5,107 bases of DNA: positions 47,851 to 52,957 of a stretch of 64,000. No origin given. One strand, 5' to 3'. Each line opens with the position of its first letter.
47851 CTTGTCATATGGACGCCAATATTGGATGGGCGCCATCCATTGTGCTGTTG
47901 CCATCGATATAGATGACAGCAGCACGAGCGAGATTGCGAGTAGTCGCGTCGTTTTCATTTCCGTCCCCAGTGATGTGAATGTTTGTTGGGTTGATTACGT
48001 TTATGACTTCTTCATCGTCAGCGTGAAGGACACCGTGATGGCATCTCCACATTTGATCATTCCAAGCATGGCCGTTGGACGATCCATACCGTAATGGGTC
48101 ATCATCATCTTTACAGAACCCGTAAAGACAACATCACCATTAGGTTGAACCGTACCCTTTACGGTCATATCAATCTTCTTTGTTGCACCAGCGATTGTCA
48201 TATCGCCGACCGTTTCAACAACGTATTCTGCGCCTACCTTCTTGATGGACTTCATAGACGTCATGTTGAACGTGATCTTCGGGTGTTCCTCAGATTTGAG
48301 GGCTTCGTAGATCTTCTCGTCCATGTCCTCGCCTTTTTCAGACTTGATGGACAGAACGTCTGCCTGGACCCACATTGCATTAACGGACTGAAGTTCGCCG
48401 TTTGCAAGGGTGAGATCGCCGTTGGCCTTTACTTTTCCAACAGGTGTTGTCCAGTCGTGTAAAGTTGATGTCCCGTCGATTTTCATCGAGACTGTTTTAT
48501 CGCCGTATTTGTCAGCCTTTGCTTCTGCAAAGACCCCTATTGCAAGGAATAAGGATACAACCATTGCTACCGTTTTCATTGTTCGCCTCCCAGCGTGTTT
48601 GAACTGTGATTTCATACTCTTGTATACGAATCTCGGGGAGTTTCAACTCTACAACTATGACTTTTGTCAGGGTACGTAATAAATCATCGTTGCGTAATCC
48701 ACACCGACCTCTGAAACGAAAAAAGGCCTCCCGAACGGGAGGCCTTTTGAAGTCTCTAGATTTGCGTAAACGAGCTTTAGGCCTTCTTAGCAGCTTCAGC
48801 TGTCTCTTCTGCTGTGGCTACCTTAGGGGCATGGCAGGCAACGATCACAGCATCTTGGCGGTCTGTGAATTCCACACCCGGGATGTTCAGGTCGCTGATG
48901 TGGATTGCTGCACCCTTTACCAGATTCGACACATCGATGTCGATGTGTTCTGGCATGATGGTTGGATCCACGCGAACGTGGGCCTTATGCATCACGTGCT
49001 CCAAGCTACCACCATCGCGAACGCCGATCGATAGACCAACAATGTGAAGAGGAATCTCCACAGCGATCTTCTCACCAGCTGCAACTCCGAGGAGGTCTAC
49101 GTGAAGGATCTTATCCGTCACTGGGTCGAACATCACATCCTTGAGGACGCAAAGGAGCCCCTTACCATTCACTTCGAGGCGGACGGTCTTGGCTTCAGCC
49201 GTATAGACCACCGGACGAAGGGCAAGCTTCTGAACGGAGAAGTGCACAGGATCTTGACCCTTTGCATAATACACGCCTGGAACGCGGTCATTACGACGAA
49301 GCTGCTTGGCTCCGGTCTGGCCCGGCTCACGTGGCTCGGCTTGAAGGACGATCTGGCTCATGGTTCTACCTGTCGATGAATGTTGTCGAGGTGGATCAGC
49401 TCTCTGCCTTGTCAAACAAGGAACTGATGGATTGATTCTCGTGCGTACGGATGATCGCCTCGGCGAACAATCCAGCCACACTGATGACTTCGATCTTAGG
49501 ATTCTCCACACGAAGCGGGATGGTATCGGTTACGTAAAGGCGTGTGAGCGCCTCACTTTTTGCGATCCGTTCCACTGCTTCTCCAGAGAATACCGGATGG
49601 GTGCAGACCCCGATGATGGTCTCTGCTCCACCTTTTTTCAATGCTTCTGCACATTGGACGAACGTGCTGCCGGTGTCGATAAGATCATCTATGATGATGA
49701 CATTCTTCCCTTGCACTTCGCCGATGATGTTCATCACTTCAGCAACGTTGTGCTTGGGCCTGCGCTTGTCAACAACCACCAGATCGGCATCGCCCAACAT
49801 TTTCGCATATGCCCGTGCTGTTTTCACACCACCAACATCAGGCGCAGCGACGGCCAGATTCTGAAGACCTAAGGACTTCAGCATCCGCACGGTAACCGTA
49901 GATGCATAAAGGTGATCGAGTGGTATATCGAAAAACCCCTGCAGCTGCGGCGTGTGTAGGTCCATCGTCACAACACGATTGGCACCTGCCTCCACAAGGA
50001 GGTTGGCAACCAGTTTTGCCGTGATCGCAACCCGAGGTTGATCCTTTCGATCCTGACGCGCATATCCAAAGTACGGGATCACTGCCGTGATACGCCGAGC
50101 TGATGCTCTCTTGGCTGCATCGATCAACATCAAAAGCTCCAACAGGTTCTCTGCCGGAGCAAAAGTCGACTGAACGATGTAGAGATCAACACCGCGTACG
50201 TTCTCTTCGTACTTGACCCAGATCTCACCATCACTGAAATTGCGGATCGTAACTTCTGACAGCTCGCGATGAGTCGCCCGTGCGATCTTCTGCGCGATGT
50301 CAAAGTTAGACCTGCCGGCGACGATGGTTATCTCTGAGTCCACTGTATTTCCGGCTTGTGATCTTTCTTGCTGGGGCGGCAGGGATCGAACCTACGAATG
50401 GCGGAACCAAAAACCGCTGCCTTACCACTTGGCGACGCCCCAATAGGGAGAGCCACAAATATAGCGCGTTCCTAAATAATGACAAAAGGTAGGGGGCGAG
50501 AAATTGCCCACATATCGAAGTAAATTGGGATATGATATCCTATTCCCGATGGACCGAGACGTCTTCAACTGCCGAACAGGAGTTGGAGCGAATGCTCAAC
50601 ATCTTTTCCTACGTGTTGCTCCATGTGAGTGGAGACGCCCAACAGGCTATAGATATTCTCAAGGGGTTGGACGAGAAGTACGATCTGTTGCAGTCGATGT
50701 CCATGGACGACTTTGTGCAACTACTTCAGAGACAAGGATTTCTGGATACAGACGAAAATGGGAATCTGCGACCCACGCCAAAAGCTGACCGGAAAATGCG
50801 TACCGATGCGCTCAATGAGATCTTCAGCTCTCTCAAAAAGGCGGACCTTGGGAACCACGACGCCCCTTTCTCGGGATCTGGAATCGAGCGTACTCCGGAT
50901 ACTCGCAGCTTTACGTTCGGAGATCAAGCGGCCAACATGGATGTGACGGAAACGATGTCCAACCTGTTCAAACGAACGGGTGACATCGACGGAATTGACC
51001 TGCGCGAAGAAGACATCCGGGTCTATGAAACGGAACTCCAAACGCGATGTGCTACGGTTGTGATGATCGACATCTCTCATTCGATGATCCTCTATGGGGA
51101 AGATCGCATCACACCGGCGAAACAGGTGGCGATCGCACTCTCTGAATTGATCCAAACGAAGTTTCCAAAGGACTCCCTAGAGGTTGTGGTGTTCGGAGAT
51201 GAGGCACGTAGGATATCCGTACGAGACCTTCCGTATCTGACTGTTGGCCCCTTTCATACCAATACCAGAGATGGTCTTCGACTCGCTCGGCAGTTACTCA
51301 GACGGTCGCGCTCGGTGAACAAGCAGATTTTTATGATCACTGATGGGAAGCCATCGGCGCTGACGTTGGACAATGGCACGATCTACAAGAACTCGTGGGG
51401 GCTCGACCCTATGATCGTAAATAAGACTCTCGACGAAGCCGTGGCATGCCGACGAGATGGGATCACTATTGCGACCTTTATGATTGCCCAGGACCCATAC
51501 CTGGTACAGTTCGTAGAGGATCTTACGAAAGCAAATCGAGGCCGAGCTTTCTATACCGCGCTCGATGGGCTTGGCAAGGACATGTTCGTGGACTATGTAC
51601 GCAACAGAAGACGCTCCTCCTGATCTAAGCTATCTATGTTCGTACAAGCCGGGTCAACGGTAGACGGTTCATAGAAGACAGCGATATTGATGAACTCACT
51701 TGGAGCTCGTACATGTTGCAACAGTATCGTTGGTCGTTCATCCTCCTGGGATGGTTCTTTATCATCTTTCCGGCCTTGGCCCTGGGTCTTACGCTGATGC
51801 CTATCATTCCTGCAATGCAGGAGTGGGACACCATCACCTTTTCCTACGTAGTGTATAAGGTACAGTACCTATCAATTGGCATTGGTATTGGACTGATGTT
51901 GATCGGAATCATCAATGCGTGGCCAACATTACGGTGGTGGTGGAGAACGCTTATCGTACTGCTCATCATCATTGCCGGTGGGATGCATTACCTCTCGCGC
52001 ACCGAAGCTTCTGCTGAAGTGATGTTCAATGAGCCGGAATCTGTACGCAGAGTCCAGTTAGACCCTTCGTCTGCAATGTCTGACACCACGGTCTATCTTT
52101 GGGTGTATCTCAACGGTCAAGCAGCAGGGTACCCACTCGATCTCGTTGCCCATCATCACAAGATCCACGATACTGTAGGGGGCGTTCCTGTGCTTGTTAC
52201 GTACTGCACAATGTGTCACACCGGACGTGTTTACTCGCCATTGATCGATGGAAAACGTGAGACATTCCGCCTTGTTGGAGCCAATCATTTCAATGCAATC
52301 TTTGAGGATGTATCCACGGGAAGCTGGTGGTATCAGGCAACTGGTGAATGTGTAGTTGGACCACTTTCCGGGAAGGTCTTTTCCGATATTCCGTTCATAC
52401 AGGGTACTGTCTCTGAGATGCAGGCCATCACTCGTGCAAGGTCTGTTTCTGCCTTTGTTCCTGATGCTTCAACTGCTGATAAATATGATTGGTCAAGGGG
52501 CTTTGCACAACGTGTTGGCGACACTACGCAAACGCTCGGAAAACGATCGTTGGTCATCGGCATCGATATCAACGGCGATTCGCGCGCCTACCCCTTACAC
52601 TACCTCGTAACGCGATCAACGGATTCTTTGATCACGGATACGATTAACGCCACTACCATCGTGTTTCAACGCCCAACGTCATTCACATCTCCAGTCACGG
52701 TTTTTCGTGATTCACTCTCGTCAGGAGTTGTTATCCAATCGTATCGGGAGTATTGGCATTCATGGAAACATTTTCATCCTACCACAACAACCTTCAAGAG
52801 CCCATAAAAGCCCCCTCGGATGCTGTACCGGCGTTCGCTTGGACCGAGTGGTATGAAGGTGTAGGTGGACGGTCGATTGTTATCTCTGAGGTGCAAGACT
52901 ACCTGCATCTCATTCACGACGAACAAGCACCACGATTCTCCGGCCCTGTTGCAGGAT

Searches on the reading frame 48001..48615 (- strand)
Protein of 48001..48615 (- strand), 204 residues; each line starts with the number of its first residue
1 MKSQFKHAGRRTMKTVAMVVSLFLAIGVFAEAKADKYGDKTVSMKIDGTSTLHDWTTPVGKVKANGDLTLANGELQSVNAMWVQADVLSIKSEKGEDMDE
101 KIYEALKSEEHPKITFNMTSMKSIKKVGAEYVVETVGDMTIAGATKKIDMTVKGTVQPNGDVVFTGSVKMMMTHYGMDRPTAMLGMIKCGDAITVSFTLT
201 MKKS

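Call 92: search_protein_families(library=pfam, proteins=[window:48001-48615:-], max_evalue=0.00001)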
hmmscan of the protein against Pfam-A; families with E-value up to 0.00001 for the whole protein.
window:48001-48615:- (204 aa): 1 family
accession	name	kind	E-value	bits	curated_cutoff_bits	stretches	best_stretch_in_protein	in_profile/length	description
PF04264.18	YceI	-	7.8e-15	56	23.7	1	59-200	23-149/150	YceI-like domain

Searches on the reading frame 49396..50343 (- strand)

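Call 93: search_protein_families(library=pfam, proteins=[window:49396-50343:-], max_evalue=0.00001)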
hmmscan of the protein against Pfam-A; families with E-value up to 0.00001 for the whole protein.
window:49396-50343:- (315 aa): 3 families
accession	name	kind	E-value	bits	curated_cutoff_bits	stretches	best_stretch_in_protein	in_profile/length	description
PF13793.12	Pribosyltran_N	-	1.9e-46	157.2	25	1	6-120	2-117/117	N-terminal domain of ribose phosphate pyrophosphokinase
PF14572.12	Pribosyl_synth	-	8e-23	81.8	27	1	203-310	74-183/184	Phosphoribosyl synthetase-associated domain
PF00156.33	Pribosyltran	-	3e-14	53.1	26.3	1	158-249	26-124/158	Phosphoribosyl transferase domain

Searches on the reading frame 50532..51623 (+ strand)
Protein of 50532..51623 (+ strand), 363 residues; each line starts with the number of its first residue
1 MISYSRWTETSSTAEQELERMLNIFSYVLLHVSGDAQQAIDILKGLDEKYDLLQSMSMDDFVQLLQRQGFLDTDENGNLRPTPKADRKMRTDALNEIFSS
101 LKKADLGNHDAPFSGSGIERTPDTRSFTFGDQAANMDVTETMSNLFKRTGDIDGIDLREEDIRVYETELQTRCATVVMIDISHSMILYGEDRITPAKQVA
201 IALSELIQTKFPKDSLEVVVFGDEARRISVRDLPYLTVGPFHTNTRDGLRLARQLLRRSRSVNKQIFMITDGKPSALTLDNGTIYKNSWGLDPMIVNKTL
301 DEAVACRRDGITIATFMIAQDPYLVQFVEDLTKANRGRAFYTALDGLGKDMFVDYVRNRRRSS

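Call 93: search_protein_families(library=pfam, proteins=[window:50532-51623:+], max_evalue=0.00001)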
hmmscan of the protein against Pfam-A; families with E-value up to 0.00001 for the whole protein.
window:50532-51623:+ (363 aa): 1 family
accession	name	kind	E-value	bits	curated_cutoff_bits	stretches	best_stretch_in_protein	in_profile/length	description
PF13519.12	VWA_2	-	5.1e-09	37.2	27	1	175-273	1-107/107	von Willebrand factor type A domain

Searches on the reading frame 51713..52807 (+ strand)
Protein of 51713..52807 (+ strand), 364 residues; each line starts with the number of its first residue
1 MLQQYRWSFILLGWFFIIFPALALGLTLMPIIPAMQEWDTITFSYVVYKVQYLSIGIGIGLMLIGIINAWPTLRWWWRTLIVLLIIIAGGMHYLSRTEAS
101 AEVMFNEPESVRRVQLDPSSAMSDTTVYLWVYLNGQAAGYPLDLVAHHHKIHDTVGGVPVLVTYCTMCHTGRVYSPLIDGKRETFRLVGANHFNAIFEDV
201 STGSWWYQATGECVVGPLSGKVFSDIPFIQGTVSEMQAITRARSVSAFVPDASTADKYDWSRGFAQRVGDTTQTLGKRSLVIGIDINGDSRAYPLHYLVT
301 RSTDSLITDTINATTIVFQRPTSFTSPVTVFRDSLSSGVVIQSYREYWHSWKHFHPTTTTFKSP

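Call 93: search_protein_families(library=pfam, proteins=[window:51713-52807:+], max_evalue=0.00001)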
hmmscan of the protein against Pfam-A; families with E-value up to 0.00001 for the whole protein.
window:51713-52807:+ (364 aa): 1 family
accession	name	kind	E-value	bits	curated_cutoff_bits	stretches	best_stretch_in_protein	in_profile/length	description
PF11376.13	DUF3179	-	1.3e-32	113.9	27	1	121-237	21-138/292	Protein of unknown function (DUF3179)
